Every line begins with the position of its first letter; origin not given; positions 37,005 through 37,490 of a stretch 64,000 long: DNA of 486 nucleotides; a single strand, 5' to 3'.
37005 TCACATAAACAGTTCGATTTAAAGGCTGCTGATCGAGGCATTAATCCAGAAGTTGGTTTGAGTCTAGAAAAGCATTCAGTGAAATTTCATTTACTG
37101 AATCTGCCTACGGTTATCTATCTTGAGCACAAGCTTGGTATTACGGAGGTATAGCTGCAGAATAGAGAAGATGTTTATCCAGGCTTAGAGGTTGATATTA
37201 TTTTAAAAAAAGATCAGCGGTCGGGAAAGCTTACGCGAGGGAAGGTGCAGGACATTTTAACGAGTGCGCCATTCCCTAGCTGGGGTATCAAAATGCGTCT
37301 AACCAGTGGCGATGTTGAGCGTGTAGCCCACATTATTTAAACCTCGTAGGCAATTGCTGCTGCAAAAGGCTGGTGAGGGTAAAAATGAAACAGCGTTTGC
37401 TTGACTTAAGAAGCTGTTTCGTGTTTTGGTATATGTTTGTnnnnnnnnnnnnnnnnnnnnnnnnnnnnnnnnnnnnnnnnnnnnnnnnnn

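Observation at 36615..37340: YwbE/DUF2196-like domain encoded in frame directly after the YecM stop codon, with no canonical start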

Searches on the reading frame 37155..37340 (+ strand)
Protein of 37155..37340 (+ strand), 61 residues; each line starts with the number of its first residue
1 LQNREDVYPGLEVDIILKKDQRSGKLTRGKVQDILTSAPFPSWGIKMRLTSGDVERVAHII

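Call 4: search_protein_families(library=pfam, proteins=[window:37155-37340:+], max_evalue=0.01)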
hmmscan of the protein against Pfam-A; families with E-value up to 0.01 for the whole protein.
window:37155-37340:+ (61 aa): 1 family
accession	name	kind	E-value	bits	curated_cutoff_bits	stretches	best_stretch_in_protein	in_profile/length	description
PF09962.14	DUF2196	-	1.6e-22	79.6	25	1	2-60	3-61/61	Uncharacterized conserved protein (DUF2196)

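Call 6: find_homologous_proteins(query=window:37155-37337:+)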
Query seq(61 aa) (61 aa): 1059 proteins with E <= 0.001 among 1059 candidates; the best 120 are listed.
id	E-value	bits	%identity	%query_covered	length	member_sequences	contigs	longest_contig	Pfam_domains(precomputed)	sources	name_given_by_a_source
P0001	3.6e-32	126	98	100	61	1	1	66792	PF09962.15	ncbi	ncbi:MAG: YwbE family protein [Candidatus Andersenbacteria bacterium]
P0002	9.8e-26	106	88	98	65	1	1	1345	PF09962.15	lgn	-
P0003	2.6e-23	98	85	98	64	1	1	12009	PF09962.15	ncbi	-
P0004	1.4e-22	96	82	98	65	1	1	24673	PF09962.15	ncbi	ncbi:MAG: YwbE family protein [Candidatus Andersenbacteria bacterium]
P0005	5.5e-22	94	82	98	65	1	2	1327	PF09962.15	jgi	-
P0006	1.0e-21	93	80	98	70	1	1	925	PF09962.15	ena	-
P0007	1.1e-21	93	80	98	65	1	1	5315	PF09962.15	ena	-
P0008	1.1e-21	93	80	98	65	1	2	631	PF09962.15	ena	-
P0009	2.9e-21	92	78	98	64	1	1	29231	PF09962.15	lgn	-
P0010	3.0e-21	92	78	98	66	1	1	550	PF09962.15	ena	-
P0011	3.6e-21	91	80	98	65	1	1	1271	PF09962.15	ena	-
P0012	4.2e-21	91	80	98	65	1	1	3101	PF09962.15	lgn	-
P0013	8.8e-21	90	80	98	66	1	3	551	PF09962.15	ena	-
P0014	1.2e-20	90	77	98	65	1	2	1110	PF09962.15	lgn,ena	-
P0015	1.7e-20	89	78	97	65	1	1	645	PF09962.15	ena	-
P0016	2.6e-20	89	78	98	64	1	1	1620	PF09962.15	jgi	-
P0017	3.5e-20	88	77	98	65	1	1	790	PF09962.15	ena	-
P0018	4.1e-20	88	77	98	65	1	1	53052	PF09962.15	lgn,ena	-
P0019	5.0e-20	88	77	98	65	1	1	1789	PF09962.15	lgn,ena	-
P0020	5.6e-20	88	78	98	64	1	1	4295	PF09962.15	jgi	-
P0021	6.6e-20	87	75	98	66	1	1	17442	PF09962.15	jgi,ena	-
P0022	6.6e-20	87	75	98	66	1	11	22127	PF09962.15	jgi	jgi:uncharacterized repeat protein (TIGR03833 family)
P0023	7.3e-20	87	77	98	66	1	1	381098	PF09962.15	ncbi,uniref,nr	ncbi:YwbE family protein [Mucilaginibacter sp. UR6-11]|uniref:YwbE family protein n=1 Tax=Mucilagini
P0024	7.7e-20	87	77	98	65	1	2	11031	PF09962.15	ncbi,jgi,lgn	-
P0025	9.2e-20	87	75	98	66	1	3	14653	PF09962.15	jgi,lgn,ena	jgi:uncharacterized repeat protein (TIGR03833 family)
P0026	9.3e-20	87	75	98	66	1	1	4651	PF09962.15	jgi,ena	-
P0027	1.0e-19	87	77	98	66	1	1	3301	PF09962.15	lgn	-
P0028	1.1e-19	87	73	98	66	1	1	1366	PF09962.15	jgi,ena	-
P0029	1.2e-19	87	72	98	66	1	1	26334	PF09962.15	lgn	-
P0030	1.3e-19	87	75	98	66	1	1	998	PF09962.15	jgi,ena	jgi:uncharacterized repeat protein (TIGR03833 family)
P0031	1.3e-19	87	75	98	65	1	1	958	PF09962.15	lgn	-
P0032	1.3e-19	87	75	98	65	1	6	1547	PF09962.15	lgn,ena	-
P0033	1.4e-19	86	75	98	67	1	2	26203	PF09962.15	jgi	jgi:uncharacterized repeat protein (TIGR03833 family)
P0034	1.6e-19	86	75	98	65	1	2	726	PF09962.15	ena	-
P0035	1.6e-19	86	75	98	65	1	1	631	PF09962.15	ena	-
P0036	1.8e-19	86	75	98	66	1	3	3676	PF09962.15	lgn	-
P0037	1.8e-19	86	73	98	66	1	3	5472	PF09962.15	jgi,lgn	jgi:uncharacterized repeat protein (TIGR03833 family)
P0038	1.8e-19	86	73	98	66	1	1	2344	PF09962.15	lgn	-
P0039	1.8e-19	86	73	98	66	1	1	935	PF09962.15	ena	-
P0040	2.2e-19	86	77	98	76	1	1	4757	PF09962.15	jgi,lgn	-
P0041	2.3e-19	86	75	98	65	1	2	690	PF09962.15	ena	-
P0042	2.4e-19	86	75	98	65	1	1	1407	PF09962.15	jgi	jgi:uncharacterized repeat protein (TIGR03833 family)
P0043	2.4e-19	86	75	98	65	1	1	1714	PF09962.15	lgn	-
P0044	2.5e-19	86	73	98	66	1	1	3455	PF09962.15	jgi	-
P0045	2.6e-19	86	75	98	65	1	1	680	PF09962.15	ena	-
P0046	2.9e-19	85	75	98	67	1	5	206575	PF09962.15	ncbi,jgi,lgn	-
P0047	2.9e-19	85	75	98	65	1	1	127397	PF09962.15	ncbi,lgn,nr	ncbi:MAG: YwbE family protein [Sphingobacteriaceae bacterium]|nr:YwbE family protein [Sphingobacteri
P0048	3.0e-19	85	73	98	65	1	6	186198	PF09962.15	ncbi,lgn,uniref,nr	ncbi:YwbE family protein [Mucilaginibacter sp.]|uniref:YwbE family protein n=1 Tax=Mucilaginibacter 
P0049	3.2e-19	85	75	98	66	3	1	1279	PF09962.15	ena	-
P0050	3.2e-19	85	73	98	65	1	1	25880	PF09962.15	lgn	-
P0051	3.2e-19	85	76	97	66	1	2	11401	PF09962.15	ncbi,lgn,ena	-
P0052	3.3e-19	85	75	98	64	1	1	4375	PF09962.15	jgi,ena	-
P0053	3.4e-19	85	75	98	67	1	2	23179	PF09962.15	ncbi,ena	-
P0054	3.9e-19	85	75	98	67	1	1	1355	PF09962.15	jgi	-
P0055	4.1e-19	85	75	98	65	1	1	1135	PF09962.15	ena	-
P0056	4.6e-19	85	73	98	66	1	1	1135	PF09962.15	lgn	-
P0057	4.6e-19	85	72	98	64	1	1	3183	PF09962.15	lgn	-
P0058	4.7e-19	85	73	98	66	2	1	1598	PF09962.15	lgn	-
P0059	4.8e-19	85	72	98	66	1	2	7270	PF09962.15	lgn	-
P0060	4.8e-19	85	73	98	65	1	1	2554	PF09962.15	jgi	jgi:uncharacterized repeat protein (TIGR03833 family)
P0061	4.9e-19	85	75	98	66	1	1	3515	PF09962.15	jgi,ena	-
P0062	4.9e-19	85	75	98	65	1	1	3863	PF09962.15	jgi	jgi:uncharacterized repeat protein (TIGR03833 family)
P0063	4.9e-19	85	72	98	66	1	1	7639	PF09962.15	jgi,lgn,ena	-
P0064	5.7e-19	85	75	98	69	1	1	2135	PF09962.15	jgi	-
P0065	5.7e-19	85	75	98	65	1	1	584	PF09962.15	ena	-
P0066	5.7e-19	85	73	98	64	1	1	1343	PF09962.15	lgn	-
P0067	5.8e-19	85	73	98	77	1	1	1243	PF09962.15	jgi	jgi:uncharacterized repeat protein (TIGR03833 family)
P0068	5.9e-19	84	75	98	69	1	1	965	PF09962.15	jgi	jgi:uncharacterized repeat protein (TIGR03833 family)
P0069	6.0e-19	84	72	98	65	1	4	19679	PF09962.15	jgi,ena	-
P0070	6.0e-19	84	73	98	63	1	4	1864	PF09962.15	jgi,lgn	jgi:uncharacterized repeat protein (TIGR03833 family)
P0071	6.0e-19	84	72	98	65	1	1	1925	PF09962.15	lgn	-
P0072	6.1e-19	84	73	98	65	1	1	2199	PF09962.15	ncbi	-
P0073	6.1e-19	84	73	98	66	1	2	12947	PF09962.15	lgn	-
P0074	6.5e-19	84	73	98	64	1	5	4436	PF09962.15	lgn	-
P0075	6.8e-19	84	73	98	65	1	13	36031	PF09962.15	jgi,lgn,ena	jgi:uncharacterized repeat protein (TIGR03833 family)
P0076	6.9e-19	84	73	98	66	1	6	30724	PF09962.15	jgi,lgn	jgi:uncharacterized repeat protein (TIGR03833 family)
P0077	7.2e-19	84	75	98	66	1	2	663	PF09962.15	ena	-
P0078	7.2e-19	84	75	98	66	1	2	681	PF09962.15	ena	-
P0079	7.2e-19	84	75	98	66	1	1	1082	PF09962.15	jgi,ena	-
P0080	7.3e-19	84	75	98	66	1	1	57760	PF09962.15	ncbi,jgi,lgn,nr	ncbi:MAG: hypothetical protein JWQ79_2647 [Mucilaginibacter sp.]|jgi:uncharacterized repeat protein 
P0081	7.5e-19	84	75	98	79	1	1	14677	PF09962.15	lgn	-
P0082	7.7e-19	84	73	98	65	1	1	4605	PF09962.15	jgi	jgi:uncharacterized repeat protein (TIGR03833 family)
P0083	7.8e-19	84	73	98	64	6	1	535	PF09962.15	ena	-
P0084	8.0e-19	84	72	98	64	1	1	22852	PF09962.15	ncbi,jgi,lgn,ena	jgi:uncharacterized repeat protein (TIGR03833 family)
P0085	8.0e-19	84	72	98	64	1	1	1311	PF09962.15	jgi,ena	-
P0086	8.1e-19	84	73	98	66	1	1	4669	PF09962.15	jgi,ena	-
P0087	8.2e-19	84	73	98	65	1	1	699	PF09962.15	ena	-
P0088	8.3e-19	84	70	98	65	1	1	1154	PF09962.15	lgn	-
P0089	8.4e-19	84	72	98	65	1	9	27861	PF09962.15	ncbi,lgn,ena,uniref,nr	ncbi:YwbE family protein [uncultured Mucilaginibacter sp.]|uniref:YwbE family protein n=1 Tax=uncult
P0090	8.5e-19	84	72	98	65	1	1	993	PF09962.15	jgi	jgi:uncharacterized repeat protein (TIGR03833 family)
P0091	8.9e-19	84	73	98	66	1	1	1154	PF09962.15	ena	-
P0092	8.9e-19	84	73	98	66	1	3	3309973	PF09962.15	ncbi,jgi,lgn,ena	ncbi:YwbE family protein [Mucilaginibacter phyllosphaerae]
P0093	8.9e-19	84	72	98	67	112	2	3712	PF09962.15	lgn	-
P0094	9.0e-19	84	73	98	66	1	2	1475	PF09962.15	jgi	jgi:uncharacterized repeat protein (TIGR03833 family)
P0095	9.0e-19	84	73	98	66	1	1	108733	PF09962.15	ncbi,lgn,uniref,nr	ncbi:YwbE family protein [Mucilaginibacter sp.]|uniref:YwbE family protein n=1 Tax=Mucilaginibacter 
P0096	9.0e-19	84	73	98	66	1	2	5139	PF09962.15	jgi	jgi:uncharacterized repeat protein (TIGR03833 family)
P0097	9.0e-19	84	73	98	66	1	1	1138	PF09962.15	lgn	-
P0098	9.0e-19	84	73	98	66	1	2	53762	PF09962.15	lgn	-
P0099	9.0e-19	84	73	98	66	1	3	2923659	PF09962.15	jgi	jgi:uncharacterized repeat protein (TIGR03833 family)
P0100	9.0e-19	84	73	98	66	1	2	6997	PF09962.15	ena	-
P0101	9.3e-19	84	72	98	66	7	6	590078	PF09962.15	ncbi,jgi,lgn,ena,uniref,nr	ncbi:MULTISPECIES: YwbE family protein [Pedobacter]|jgi:uncharacterized repeat protein (TIGR03833 fa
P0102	9.3e-19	84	75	98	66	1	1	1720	PF09962.15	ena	-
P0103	9.4e-19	84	75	98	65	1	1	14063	PF09962.15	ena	-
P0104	9.4e-19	84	72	98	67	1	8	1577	PF09962.15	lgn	-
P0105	9.6e-19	84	75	98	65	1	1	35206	PF09962.15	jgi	jgi:uncharacterized repeat protein (TIGR03833 family)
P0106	9.6e-19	84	73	98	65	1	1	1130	PF09962.15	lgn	-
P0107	9.7e-19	84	72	98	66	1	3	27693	PF09962.15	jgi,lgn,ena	-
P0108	9.7e-19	84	72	98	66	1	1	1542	PF09962.15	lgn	-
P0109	9.7e-19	84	73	98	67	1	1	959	PF09962.15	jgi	jgi:uncharacterized repeat protein (TIGR03833 family)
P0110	9.7e-19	84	72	98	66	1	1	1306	PF09962.15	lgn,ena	-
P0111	9.7e-19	84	75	98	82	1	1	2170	PF09962.15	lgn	-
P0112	9.8e-19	84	77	98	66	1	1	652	PF09962.15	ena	-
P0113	9.9e-19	84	73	98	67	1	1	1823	PF09962.15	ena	-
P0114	1.0e-18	84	73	98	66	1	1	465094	PF09962.15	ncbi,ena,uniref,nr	ncbi:YwbE family protein [Mucilaginibacter corticis]|uniref:YwbE family protein n=1 Tax=Mucilaginiba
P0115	1.0e-18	84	73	98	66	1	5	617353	PF09962.15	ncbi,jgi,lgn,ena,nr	ncbi:MAG: hypothetical protein JWR50_2639 [Mucilaginibacter sp.]|nr:hypothetical protein [Mucilagini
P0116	1.0e-18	84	73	98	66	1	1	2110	PF09962.15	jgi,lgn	-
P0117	1.0e-18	84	75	98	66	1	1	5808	PF09962.15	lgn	-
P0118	1.0e-18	84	75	98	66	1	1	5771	PF09962.15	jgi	jgi:uncharacterized repeat protein (TIGR03833 family)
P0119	1.0e-18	84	75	98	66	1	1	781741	PF09962.15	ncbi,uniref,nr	ncbi:YwbE family protein [Desertivirga xinjiangensis]|uniref:YwbE family protein n=1 Tax=Desertivirg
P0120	1.1e-18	84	73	98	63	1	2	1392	PF09962.15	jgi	jgi:uncharacterized repeat protein (TIGR03833 family)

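Call 9: find_encoding_contigs(protein=P0004, flank=4000, max_places=3)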
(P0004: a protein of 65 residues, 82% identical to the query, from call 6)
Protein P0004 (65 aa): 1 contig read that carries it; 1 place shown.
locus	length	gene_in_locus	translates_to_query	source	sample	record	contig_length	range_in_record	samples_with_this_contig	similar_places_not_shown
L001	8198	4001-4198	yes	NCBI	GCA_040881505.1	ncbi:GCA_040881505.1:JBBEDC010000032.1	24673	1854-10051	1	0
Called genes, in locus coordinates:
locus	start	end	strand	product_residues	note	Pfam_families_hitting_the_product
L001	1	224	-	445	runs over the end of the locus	PF02812:ELFV_dehydrog_N, PF00208:ELFV_dehydrog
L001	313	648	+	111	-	PF01022:HTH_5, PF01047:MarR (weak), PF13412:HTH_24 (weak)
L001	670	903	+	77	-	PF00462:Glutaredoxin, PF13417:GST_N_3 (weak)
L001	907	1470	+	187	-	PF03358:FMN_red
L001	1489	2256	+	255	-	PF02683:DsbD_TM, PF13386:DsbD_2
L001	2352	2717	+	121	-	-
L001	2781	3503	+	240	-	PF18400:Thioredoxin_12 (faint), PF13462:Thioredoxin_4, PF01323:DSBA (weak)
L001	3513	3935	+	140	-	PF03479:PCC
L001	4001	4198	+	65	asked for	PF09962:DUF2196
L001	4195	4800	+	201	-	PF12697:Abhydrolase_6 (faint), PF06821:Ser_hydrolase, PF00561:Abhydrolase_1 (weak)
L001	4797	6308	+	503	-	PF05970:PIF1, PF13245:AAA_19, PF13401:AAA_22 (weak), PF13604:AAA_30, PF21530:Pif1_2B_dom (weak)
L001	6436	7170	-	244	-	PF00106:adh_short, PF13561:adh_short_C2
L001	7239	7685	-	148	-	-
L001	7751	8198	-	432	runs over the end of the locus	PF01565:FAD_binding_4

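Call 10: find_encoding_contigs(protein=P0003, flank=4000, max_places=3)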
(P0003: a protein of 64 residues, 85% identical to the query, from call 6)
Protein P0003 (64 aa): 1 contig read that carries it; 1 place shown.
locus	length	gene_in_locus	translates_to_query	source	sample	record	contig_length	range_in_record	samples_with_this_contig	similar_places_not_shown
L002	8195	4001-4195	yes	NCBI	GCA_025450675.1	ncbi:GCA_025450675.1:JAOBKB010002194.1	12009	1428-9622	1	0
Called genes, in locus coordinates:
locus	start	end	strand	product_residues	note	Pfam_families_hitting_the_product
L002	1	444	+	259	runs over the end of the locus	PF06966:DUF1295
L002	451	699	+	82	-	PF13376:OmdA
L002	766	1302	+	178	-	-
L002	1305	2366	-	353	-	PF02129:Peptidase_S15 (faint), PF01738:DLH (weak), PF20434:BD-FAE, PF00561:Abhydrolase_1 (weak), PF12146:Hydrolase_4, PF00326:Peptidase_S9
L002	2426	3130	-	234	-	PF04264:YceI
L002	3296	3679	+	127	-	PF00903:Glyoxalase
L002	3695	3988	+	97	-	PF08922:DUF1905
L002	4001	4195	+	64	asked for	PF09962:DUF2196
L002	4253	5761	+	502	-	PF13091:PLDc_2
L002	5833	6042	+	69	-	PF01381:HTH_3, PF13560:HTH_31 (weak)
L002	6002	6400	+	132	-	-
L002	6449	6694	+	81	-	-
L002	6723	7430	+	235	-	PF02683:DsbD_TM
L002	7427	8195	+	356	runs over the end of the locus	PF00578:AhpC-TSA, PF08534:Redoxin, PF13905:Thioredoxin_8, PF17991:Thioredoxin_10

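Call 11: find_encoding_contigs(protein=P0001, flank=4000, max_places=3)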
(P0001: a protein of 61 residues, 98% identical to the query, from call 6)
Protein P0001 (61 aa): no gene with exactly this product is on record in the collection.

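Call 14: find_encoding_contigs(protein=P0002, flank=4000, max_places=3)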
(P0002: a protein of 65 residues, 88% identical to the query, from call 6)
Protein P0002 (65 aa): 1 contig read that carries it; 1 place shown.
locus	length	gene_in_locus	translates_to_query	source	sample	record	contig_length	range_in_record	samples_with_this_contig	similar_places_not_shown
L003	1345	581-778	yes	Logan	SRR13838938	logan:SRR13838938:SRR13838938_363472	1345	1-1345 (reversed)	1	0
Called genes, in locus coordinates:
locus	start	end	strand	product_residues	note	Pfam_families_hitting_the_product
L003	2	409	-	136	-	?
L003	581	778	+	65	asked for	PF09962:DUF2196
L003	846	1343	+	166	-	?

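Call 27: search_solved_structures(query=P0002, max_evalue=0.01)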
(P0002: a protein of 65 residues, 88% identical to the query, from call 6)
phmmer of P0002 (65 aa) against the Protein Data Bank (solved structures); distinct sequences matched with E-value up to 0.01: 0.

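Call 30: search_protein_representatives(protein=P0002)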
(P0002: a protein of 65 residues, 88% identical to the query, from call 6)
Query: 65 residues. Proteins with E-value up to 0.001 (for the whole library): 1388; up to 1e-10: 336; up to 1e-30: 0. The best 150 are listed.
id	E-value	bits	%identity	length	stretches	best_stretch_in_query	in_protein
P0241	1.9e-25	103.6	80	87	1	1-64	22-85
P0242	7.2e-25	101.7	78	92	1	1-64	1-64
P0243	8.5e-25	101.5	80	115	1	1-64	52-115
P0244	6.1e-22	92.5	79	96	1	1-61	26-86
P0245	6.2e-22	92.5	51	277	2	6-63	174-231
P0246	9.7e-22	91.9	73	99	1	1-63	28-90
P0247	1.2e-21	91.6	69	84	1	1-64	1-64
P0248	2.9e-21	90.4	77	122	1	1-61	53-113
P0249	3.8e-21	90.1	77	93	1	1-61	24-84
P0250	4.5e-21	89.8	70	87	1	2-62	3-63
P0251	5.5e-21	89.5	74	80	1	1-62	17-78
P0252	5.9e-21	89.5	79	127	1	1-61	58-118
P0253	1.0e-20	88.7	75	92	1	2-64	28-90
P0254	1.2e-20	88.4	71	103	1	1-63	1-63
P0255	2.3e-20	87.6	75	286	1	1-63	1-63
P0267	6.3e-19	83.1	55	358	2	8-61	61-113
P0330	5.8e-15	70.6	63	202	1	2-63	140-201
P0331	5.9e-15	70.6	66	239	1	3-63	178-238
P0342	1.2e-14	69.6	65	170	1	3-64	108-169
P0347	1.5e-14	69.3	61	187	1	2-65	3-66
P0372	4.7e-14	67.7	60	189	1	3-64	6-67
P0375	5.5e-14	67.5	63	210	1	5-63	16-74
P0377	6.1e-14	67.4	64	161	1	6-64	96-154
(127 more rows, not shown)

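Call 43: search_protein_families(library=pfam, proteins=[P0331, P0330, P0245, P0255, P0267, P0342, P0377, P0375, P0347, P0372], max_evalue=0.001)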
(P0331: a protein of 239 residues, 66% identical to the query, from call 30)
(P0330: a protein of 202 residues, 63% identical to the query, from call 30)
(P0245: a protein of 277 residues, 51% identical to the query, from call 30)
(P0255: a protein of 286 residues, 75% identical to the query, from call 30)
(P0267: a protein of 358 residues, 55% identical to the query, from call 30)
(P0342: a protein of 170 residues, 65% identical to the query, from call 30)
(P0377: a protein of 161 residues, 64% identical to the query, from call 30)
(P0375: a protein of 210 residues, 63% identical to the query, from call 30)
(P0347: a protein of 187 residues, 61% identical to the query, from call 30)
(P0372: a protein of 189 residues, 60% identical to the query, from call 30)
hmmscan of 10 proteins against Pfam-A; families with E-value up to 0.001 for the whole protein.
P0331 (239 aa): 2 families
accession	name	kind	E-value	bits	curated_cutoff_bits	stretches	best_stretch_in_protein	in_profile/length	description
PF09962.14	DUF2196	-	2.5e-29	101.4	25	1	179-237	3-61/61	Uncharacterized conserved protein (DUF2196)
PF00293.34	NUDIX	-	1.1e-10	42.1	21.1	1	20-137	2-125/134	NUDIX domain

P0330 (202 aa): 2 families
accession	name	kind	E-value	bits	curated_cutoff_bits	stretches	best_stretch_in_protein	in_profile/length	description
PF09962.14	DUF2196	-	1.8e-27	95.5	25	1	141-200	2-61/61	Uncharacterized conserved protein (DUF2196)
PF10604.15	Polyketide_cyc2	-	9.7e-05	23.1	27.4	1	3-46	3-49/142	Polyketide cyclase / dehydrase and lipid transport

P0245 (277 aa): 1 family
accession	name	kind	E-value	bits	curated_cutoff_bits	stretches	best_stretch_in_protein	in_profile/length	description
PF09962.14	DUF2196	-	7.5e-50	167.2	25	2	172-229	3-60/61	Uncharacterized conserved protein (DUF2196)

P0255 (286 aa): 4 families
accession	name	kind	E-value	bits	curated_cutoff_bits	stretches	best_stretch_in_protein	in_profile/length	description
PF01323.26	DSBA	-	8.6e-39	133.7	25.6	1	82-280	2-188/191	DSBA-like thioredoxin domain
PF09962.14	DUF2196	-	1.2e-29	102.5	25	1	2-62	1-61/61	Uncharacterized conserved protein (DUF2196)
PF13743.12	Thioredoxin_5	-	2.2e-10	41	27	1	187-263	87-163/186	Thioredoxin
PF13462.12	Thioredoxin_4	-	1.9e-06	28.6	23.2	1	81-277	16-158/165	Thioredoxin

P0267 (358 aa): 1 family
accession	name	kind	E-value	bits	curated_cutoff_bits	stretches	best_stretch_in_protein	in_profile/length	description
PF09962.14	DUF2196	-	2.9e-48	162.1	25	2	58-114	4-61/61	Uncharacterized conserved protein (DUF2196)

P0342 (170 aa): 1 family
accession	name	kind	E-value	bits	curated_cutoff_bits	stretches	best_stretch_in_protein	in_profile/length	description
PF09962.14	DUF2196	-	6.4e-26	90.5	25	1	109-167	3-61/61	Uncharacterized conserved protein (DUF2196)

P0377 (161 aa): 1 family
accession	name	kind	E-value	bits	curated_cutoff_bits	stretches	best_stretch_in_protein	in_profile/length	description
PF09962.14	DUF2196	-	1.1e-27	96.2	25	1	94-152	3-61/61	Uncharacterized conserved protein (DUF2196)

P0375 (210 aa): 1 family
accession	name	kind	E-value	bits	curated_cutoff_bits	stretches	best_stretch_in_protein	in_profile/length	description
PF09962.14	DUF2196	-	4.3e-28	97.5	25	1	16-73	4-61/61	Uncharacterized conserved protein (DUF2196)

P0347 (187 aa): 1 family
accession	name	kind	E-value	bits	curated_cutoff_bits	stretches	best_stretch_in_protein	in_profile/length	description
PF09962.14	DUF2196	-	5.6e-30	103.5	25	1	3-63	1-61/61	Uncharacterized conserved protein (DUF2196)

P0372 (189 aa): 2 families
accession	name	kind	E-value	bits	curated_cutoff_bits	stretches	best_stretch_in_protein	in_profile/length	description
PF09962.14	DUF2196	-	4.3e-26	91.1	25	1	7-65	3-61/61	Uncharacterized conserved protein (DUF2196)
PF07739.18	TipAS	-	1e-25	90.9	23.8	1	74-185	3-117/117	TipAS antibiotic-recognition domain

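Call 44: search_protein_families(library=pfam, proteins=[P0002, P0003, P0004, P0009, P0023, window:37155-37337:+], max_evalue=0.001)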
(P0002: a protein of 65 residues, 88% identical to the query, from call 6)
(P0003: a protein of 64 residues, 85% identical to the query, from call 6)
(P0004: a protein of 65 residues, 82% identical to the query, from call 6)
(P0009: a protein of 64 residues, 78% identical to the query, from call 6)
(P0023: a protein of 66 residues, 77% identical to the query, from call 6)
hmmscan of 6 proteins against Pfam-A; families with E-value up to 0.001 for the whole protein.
P0002 (65 aa): 1 family
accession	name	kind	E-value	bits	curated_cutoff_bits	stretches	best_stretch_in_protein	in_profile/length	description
PF09962.14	DUF2196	-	8.9e-30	102.9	25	1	2-62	1-61/61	Uncharacterized conserved protein (DUF2196)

P0003 (64 aa): 1 family
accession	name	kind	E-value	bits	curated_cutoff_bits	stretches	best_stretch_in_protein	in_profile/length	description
PF09962.14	DUF2196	-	9.1e-30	102.8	25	1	2-62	1-61/61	Uncharacterized conserved protein (DUF2196)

P0004 (65 aa): 1 family
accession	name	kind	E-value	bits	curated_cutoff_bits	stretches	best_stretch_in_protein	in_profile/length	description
PF09962.14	DUF2196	-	4.5e-30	103.8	25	1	2-62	1-61/61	Uncharacterized conserved protein (DUF2196)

P0009 (64 aa): 1 family
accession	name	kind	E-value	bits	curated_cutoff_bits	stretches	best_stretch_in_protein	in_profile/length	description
PF09962.14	DUF2196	-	1.6e-30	105.2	25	1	2-62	1-61/61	Uncharacterized conserved protein (DUF2196)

P0023 (66 aa): 1 family
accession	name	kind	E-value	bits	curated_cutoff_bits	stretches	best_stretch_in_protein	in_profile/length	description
PF09962.14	DUF2196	-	1.1e-31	109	25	1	2-62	1-61/61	Uncharacterized conserved protein (DUF2196)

seq(61 aa): 1 family
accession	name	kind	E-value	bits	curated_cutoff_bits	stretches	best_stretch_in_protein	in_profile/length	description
PF09962.14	DUF2196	-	1.6e-22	79.6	25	1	2-60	3-61/61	Uncharacterized conserved protein (DUF2196)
